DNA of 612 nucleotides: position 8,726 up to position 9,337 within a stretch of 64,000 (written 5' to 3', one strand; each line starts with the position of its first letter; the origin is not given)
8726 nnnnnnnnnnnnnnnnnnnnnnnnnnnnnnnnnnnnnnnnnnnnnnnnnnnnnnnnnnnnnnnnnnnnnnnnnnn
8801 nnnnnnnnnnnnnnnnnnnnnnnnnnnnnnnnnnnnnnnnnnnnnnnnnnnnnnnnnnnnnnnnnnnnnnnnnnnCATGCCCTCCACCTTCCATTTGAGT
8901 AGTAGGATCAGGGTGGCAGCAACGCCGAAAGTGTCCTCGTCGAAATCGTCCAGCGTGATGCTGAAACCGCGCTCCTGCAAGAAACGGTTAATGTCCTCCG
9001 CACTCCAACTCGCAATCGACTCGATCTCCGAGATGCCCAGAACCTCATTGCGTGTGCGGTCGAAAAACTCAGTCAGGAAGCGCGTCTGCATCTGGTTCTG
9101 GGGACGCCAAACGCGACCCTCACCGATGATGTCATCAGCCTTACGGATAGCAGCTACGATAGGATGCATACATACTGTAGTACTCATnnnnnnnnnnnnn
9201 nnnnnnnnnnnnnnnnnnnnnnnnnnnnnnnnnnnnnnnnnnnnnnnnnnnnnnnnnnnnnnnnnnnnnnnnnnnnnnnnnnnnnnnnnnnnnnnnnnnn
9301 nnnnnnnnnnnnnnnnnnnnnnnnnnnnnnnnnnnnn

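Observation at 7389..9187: Tandem pair of short serpin-like paralogs in a small-genome bacterium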

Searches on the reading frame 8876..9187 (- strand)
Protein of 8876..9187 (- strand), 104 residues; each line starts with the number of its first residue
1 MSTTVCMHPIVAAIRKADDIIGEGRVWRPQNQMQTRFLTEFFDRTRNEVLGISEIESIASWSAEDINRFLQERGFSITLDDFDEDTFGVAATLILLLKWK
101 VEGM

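Call 79: search_solved_structures(query=A4, max_evalue=10, show_alignments=4)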
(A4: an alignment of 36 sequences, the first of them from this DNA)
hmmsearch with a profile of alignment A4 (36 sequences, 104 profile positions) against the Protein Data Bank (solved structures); distinct sequences matched with E-value up to 10: 19.
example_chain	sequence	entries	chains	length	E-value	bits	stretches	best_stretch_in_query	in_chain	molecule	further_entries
8cwy_A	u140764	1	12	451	0.00026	24.5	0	25-77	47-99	T32-15-1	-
8cws_A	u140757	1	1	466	0.00041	23.9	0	25-77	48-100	F4132-2 Chain A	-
5cwb_A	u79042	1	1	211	0.016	18.8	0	35-76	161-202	Designed helical repeat protein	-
7lf8_A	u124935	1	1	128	0.18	15.5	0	12-61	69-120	Apolipoprotein L2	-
4d7q_A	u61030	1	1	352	0.24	15.1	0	29-81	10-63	RALF, PROLINE/BETAINE TRANSPORTER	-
9qdr_A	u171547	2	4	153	0.25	15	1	6-88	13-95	MarR family transcriptional regulator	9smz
7buu_A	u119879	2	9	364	0.36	14.5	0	80-103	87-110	FPS3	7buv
6m6w_B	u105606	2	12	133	0.38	14.4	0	36-83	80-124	Toxin-antitoxin system toxin HepN family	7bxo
7mwr_B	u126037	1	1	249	0.41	14.3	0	36-77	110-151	LHD101B4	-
6f0e_A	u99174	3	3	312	0.46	14.1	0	27-81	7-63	SEC14 cytosolic factor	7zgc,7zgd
6m6u_B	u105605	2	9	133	0.53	13.9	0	36-83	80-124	Toxin-antitoxin system toxin HepN family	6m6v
5yep_B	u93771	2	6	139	0.62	13.7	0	36-83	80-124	Toxin-antitoxin system toxin HepN family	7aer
8hno_A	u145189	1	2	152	1.1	12.9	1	12-73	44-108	Archaeal transcription regulator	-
6g9f_A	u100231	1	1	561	1.4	12.6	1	48-94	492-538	Peptidoglycan D,D-transpeptidase MrdA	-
6g9p_A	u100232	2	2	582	1.5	12.5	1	48-94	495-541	Peptidoglycan D,D-transpeptidase MrdA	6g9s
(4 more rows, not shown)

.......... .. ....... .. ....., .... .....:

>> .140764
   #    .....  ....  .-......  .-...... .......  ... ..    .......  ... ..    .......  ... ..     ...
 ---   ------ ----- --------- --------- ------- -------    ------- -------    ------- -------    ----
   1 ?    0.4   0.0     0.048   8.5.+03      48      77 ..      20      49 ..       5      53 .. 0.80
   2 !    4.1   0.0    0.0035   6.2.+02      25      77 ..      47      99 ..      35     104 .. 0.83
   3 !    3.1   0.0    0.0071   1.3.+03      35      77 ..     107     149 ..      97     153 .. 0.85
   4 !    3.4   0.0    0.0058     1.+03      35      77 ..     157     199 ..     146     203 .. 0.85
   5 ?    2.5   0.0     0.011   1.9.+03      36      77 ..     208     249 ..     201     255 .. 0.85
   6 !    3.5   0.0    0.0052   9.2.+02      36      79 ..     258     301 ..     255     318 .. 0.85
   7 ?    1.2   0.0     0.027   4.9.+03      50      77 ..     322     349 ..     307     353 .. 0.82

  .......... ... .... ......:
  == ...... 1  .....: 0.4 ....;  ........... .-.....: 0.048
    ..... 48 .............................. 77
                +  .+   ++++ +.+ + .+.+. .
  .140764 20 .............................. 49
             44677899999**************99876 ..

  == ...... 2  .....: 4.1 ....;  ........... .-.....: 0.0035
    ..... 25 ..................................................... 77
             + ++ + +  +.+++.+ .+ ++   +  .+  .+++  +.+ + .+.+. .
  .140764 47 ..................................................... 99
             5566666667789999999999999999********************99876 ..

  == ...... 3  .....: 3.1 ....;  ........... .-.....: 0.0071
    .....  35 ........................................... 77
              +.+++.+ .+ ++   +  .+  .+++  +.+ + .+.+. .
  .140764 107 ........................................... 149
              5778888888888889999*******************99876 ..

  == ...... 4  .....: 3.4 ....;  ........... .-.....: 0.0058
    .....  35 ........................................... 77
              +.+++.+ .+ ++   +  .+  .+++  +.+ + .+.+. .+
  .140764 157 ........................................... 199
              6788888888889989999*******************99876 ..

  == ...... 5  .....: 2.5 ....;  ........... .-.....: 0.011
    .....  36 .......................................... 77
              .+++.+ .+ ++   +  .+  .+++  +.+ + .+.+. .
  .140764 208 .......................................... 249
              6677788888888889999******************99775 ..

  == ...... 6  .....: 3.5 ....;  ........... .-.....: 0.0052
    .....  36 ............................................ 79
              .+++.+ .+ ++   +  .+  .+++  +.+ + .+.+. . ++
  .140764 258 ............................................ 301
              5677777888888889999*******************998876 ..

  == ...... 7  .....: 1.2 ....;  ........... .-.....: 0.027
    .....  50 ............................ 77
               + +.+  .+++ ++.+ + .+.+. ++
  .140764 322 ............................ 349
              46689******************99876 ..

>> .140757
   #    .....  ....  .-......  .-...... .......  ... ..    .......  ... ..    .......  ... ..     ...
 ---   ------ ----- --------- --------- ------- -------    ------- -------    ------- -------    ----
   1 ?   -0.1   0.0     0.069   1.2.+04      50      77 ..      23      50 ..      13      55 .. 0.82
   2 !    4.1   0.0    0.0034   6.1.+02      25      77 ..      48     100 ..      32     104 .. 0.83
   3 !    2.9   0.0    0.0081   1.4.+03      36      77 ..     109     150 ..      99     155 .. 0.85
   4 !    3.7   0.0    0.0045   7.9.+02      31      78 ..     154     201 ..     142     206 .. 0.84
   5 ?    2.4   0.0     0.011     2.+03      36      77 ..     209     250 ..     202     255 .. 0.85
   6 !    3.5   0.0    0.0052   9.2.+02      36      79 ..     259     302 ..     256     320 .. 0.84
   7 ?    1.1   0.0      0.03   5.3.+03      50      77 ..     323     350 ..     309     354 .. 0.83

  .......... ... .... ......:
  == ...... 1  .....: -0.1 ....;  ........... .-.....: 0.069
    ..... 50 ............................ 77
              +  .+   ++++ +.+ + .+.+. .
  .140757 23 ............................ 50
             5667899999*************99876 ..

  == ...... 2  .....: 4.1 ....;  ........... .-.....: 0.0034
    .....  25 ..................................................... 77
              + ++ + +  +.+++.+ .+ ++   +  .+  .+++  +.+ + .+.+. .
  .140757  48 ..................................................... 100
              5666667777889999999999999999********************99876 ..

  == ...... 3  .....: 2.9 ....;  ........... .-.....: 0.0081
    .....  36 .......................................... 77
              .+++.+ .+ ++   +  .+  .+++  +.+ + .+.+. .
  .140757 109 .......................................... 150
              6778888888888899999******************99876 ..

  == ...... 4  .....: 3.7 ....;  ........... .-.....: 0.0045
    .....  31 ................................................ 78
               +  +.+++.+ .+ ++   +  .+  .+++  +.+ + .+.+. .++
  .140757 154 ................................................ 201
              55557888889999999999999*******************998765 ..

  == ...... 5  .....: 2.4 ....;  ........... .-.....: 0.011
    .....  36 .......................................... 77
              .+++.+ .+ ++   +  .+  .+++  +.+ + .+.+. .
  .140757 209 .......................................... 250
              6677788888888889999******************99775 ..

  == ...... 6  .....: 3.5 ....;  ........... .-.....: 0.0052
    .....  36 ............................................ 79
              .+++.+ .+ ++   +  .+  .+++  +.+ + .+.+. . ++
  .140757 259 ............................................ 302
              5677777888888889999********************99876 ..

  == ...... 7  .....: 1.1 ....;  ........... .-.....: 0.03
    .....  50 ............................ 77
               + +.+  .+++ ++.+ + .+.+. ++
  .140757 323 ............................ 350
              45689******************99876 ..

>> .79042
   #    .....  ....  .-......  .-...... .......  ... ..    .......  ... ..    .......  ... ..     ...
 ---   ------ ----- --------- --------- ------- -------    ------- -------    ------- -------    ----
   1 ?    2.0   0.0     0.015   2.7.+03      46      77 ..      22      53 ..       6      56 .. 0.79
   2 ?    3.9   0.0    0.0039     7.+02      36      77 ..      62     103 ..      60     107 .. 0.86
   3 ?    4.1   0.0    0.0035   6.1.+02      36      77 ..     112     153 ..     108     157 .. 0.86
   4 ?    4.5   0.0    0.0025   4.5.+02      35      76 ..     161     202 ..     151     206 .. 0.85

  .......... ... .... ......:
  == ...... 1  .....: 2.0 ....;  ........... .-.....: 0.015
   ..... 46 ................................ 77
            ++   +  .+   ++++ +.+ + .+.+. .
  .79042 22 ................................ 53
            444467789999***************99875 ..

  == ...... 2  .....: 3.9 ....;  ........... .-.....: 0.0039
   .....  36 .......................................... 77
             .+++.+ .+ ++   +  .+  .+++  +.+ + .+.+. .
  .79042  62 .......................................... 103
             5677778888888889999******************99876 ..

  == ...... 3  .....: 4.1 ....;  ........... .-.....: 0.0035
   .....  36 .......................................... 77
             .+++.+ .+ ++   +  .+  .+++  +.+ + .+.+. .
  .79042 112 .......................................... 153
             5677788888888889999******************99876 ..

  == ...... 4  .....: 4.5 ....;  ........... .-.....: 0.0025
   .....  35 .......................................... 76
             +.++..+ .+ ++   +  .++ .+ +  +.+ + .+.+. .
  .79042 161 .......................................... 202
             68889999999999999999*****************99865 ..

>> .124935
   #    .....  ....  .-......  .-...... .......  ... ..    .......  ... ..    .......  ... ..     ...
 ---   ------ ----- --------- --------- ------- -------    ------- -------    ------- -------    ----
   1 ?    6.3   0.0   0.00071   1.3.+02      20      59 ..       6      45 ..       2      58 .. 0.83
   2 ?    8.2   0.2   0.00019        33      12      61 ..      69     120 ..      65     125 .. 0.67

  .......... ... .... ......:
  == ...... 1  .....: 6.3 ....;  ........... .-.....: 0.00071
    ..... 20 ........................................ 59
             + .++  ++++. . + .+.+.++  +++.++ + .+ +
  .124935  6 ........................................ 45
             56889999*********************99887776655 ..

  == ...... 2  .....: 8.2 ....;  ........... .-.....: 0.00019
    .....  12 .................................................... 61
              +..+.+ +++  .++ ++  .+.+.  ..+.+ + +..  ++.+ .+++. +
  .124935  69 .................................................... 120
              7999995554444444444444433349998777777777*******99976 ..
